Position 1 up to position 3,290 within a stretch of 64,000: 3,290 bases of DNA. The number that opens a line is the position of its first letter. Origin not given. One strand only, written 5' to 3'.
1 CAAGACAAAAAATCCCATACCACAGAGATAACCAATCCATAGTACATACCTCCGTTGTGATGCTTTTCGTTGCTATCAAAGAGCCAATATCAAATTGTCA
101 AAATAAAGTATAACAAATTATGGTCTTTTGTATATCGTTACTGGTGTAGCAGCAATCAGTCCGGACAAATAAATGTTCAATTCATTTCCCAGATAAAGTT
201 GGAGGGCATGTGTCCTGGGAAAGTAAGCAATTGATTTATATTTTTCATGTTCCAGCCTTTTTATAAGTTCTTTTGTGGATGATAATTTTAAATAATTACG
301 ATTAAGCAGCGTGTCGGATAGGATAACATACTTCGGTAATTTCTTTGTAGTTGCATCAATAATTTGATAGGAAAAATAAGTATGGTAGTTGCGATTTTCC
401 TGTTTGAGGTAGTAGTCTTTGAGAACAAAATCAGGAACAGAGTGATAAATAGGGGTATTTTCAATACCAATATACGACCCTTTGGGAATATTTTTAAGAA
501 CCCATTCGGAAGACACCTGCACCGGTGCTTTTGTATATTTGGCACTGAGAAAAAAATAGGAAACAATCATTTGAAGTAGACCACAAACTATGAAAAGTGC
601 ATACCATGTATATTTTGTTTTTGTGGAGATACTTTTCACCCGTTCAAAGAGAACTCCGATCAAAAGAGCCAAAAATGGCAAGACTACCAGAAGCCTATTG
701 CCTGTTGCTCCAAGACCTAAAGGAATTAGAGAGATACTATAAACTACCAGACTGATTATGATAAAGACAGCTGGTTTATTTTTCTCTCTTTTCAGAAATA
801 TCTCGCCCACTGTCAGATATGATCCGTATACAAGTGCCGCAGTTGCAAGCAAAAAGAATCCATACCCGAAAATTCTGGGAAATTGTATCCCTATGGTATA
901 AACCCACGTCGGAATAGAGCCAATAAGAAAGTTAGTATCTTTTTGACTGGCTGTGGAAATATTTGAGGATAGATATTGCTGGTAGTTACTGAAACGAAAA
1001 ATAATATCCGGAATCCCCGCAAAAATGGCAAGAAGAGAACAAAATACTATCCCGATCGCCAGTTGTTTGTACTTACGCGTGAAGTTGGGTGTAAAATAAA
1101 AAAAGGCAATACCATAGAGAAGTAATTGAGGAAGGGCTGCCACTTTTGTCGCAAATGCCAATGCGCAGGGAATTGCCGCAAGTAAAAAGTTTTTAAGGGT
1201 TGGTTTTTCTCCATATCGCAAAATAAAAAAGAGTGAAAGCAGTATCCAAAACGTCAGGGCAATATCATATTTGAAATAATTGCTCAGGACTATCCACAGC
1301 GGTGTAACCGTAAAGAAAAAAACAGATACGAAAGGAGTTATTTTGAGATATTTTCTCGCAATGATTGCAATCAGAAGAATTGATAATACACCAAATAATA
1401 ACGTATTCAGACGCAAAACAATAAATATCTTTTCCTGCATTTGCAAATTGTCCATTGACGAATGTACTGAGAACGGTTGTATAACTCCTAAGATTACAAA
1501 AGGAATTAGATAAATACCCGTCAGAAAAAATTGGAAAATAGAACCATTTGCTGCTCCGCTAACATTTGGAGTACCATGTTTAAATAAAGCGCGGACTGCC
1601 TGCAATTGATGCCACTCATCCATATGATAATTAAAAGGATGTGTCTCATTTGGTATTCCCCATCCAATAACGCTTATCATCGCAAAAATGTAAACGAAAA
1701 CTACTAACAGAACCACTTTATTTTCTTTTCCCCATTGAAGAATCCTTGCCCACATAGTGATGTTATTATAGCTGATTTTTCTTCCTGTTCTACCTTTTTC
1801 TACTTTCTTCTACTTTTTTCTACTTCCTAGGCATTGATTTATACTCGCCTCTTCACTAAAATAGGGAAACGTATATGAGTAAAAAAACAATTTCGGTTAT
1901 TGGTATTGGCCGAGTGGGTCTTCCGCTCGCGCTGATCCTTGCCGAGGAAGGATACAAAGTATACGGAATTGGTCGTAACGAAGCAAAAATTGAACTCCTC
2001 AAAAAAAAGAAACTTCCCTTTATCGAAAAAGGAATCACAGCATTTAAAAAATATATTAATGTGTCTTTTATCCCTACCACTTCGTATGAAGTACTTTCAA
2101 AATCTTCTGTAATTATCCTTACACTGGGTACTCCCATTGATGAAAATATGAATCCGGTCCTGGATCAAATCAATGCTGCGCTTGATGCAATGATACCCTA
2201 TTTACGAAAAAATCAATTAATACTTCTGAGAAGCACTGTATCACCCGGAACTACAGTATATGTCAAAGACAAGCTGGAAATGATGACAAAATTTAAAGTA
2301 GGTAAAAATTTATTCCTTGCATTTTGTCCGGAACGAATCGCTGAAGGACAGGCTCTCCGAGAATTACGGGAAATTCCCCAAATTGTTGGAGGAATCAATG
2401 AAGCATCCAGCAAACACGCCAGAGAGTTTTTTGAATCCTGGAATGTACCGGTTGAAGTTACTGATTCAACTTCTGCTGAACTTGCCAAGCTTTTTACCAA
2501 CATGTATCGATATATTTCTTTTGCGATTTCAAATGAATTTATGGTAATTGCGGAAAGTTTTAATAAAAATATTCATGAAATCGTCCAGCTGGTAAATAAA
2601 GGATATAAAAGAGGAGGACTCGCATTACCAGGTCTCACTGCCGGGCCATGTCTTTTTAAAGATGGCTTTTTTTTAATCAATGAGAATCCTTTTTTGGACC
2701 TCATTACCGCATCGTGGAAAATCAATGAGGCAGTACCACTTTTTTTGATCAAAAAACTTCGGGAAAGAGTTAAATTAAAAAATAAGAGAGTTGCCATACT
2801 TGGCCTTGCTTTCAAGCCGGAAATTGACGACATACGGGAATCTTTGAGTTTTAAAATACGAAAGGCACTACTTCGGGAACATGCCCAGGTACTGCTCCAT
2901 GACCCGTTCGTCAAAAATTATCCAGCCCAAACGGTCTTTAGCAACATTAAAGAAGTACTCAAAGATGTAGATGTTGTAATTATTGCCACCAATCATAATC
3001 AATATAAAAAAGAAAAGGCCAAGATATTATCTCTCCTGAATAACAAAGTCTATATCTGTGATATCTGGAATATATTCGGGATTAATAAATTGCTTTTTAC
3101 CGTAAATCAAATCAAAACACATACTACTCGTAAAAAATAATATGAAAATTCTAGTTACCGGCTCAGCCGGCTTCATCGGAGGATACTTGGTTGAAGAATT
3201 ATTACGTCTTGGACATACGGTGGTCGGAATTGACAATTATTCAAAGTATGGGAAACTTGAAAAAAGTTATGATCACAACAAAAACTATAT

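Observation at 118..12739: Glycosylation locus combining a polyprenyl-phosphate-sugar system (DPM1-like GT2 plus GT-C) with enzymes for a C-methyl-branched deoxy sugar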

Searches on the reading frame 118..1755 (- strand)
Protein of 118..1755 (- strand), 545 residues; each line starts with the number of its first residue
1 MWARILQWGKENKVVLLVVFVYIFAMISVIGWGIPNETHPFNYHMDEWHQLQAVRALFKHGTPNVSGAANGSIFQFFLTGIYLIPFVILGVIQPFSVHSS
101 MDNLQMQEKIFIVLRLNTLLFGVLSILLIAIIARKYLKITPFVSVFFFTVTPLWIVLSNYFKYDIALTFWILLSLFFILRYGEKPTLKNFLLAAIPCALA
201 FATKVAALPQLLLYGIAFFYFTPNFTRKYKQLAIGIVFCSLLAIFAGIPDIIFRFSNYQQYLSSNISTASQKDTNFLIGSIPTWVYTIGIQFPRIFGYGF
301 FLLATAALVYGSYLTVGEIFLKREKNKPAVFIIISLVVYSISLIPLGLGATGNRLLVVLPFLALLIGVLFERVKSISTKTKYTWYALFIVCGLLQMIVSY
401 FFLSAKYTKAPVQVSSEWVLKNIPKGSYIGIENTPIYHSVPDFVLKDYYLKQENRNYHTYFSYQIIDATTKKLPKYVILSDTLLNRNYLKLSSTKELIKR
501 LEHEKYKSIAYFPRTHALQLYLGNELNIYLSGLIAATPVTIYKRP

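Call 3: search_protein_families(library=pfam, proteins=[window:118-1755:-], max_evalue=0.01)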
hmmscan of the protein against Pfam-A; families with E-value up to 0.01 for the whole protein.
window:118-1755:- (545 aa): 1 family
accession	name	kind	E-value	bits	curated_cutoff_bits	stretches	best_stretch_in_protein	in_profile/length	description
PF13231.12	PMT_2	-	7.5e-08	33.2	26.1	1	113-241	23-148/160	Dolichyl-phosphate-mannose-protein mannosyltransferase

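Call 8: search_protein_families(library=ncbifam, proteins=[window:118-1755:-], max_evalue=0.001)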
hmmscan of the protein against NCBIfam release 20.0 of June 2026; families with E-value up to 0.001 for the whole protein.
window:118-1755:- (545 aa): 1 family
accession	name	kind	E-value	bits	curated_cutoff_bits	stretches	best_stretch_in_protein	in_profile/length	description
TIGR03663.1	TIGR03663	subfamily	4.8e-06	25.8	126.25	1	94-347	53-311/435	flippase activity-associated protein Agl23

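Call 55: search_solved_structures(query=window:121-1755:-, max_evalue=10)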
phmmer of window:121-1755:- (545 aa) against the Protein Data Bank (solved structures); distinct sequences matched with E-value up to 10: 1.
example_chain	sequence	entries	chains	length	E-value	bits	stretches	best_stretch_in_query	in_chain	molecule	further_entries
9k9w_j5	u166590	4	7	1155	0.4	12.5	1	219-265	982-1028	Phycobiliprotein ApcE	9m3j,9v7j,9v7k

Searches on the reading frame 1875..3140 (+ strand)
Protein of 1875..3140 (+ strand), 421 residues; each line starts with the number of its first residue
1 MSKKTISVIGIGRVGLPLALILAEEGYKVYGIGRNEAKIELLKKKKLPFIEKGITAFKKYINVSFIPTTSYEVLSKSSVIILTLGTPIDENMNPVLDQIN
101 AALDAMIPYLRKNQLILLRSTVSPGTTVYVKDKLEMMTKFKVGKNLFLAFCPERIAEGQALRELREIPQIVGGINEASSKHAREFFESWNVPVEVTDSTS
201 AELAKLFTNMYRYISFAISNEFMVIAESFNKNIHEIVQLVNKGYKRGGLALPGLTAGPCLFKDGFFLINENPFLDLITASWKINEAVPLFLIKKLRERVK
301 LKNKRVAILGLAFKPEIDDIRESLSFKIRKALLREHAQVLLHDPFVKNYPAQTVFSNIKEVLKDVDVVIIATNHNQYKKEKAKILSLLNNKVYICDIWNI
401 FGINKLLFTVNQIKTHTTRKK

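Call 3: search_protein_families(library=pfam, proteins=[window:1875-3140:+], max_evalue=0.01)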
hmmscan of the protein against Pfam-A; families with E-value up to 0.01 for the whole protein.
window:1875-3140:+ (421 aa): 12 families
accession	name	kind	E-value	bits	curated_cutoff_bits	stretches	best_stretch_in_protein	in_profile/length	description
PF03721.20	UDPG_MGDP_dh_N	-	6.4e-36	124.1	27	1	5-180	2-181/187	UDP-glucose/GDP-mannose dehydrogenase family, NAD binding domain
PF03720.21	UDPG_MGDP_dh_C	-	5e-23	81.9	30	1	307-401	1-101/103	UDP-glucose/GDP-mannose dehydrogenase family, UDP binding domain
PF00984.24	UDPG_MGDP_dh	-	8.5e-09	35.9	25.4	1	200-272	2-76/94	UDP-glucose/GDP-mannose dehydrogenase family, central domain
PF03446.21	NAD_binding_2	-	2.3e-08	34.7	21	1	5-135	1-108/161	NAD binding domain of 6-phosphogluconate dehydrogenase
PF03807.23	F420_oxidored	-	4.4e-07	30.9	21.6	1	5-84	1-67/94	NADP oxidoreductase coenzyme F420-dependent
PF02558.23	ApbA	-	6.9e-07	29.4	22.2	1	6-84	1-74/150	Ketopantoate reductase PanE/ApbA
PF01488.26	Shikimate_DH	-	1.1e-05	26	24.3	0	351-397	62-111/138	Shikimate / quinate 5-dehydrogenase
PF02826.25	2-Hacid_dh_C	-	3.9e-05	23.6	25.1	0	2-40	35-73/178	D-isomer specific 2-hydroxyacid dehydrogenase, NAD binding domain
PF01210.29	NAD_Gly3P_dh_N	-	4.6e-05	23.9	23.1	0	6-46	2-42/158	NAD-dependent glycerol-3-phosphate dehydrogenase N-terminus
PF02254.24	TrkA_N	-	5.4e-05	23.9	23.8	1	7-51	2-46/116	TrkA-N domain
PF13241.12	NAD_binding_7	-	0.0075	17.3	22.1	0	334-385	28-82/104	Putative NAD(P)-binding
PF02737.24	3HCDH_N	-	0.0077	16.6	22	0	5-44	1-40/180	3-hydroxyacyl-CoA dehydrogenase, NAD binding domain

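Call 8: search_protein_families(library=ncbifam, proteins=[window:1875-3140:+], max_evalue=0.001)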
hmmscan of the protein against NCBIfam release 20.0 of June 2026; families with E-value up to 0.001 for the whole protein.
window:1875-3140:+ (421 aa): 12 families
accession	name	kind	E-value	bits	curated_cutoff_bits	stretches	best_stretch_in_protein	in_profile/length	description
TIGR03026.1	NDP-sugDHase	subfamily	3.6e-93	312.6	189.8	1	5-398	2-412/413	nucleotide sugar dehydrogenase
NF040825.1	UDPMaNacDH_Arch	equivalog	1e-62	212.4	750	1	5-394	2-395/418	UDP-N-acetyl-D-mannosamine dehydrogenase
NF008286.0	PRK11064.1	equivalog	3.9e-55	187.1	459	1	1-384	1-406/420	UDP-N-acetyl-D-mannosamine dehydrogenase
NF041297.1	UDPGDh_AglM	equivalog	7.8e-38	130.5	670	1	5-380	2-398/429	UDP-glucose 6-dehydrogenase AglM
NF047673.2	TeichurnBiosyTuaD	equivalog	4.1e-34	118.5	700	1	4-405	2-418/439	UDP-glucose 6-dehydrogenase TuaD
NF011729.0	PRK15182.1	equivalog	2.2e-23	82.7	592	1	5-381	8-395/425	Vi polysaccharide biosynthesis UDP-N-acetylglucosamine C-6 dehydrogenase TviB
NF011631.0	PRK15057.1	equivalog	2.1e-16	60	757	1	6-370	3-365/388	UDP-glucose 6-dehydrogenase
TIGR00745.1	apbA_panE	subfamily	5e-06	26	141.35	0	5-100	1-93/305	2-dehydropantoate 2-reductase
NF005650.0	PRK07417.1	equivalog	5e-05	22.7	290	0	5-47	3-45/281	prephenate/arogenate dehydrogenase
NF004863.0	PRK06223.1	subfamily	9e-05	21.7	283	1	2-93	2-88/313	malate dehydrogenase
TIGR03911.1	pyrrolys_PylD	equivalog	0.00021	20.5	150.05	1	3-56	145-195/266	3-methylornithyl-N6-L-lysine dehydrogenase PylD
TIGR00872.1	gnd_rel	equivalog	0.00055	19.3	297.2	0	6-62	3-55/299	phosphogluconate dehydrogenase (NAD(+)-dependent, decarboxylating)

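Call 26: search_solved_structures(query=window:1875-3137:+, max_evalue=1e-20)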
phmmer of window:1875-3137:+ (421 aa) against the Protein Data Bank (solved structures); distinct sequences matched with E-value up to 1e-20: 6.
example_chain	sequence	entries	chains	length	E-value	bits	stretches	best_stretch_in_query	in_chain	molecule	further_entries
3ojl_A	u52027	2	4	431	1.2e-51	179.1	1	6-392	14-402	Cap5O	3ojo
4r16_A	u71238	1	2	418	2.7e-49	171.4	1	6-383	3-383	418aa long hypothetical UDP-N-acetyl-D-mannosaminuronic acid dehydrogenase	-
3g79_A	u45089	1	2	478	1.6e-42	149.1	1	4-384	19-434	NDP-N-acetyl-D-galactosaminuronic acid dehydrogenase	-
4xr9_A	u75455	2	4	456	6.7e-38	133.9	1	6-347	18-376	CalS8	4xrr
3vtf_A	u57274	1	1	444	5.2e-30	107.9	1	5-378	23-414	UDP-glucose 6-dehydrogenase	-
4a7p_A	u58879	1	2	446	1.2e-22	83.7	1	6-349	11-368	UDP-GLUCOSE DEHYDROGENASE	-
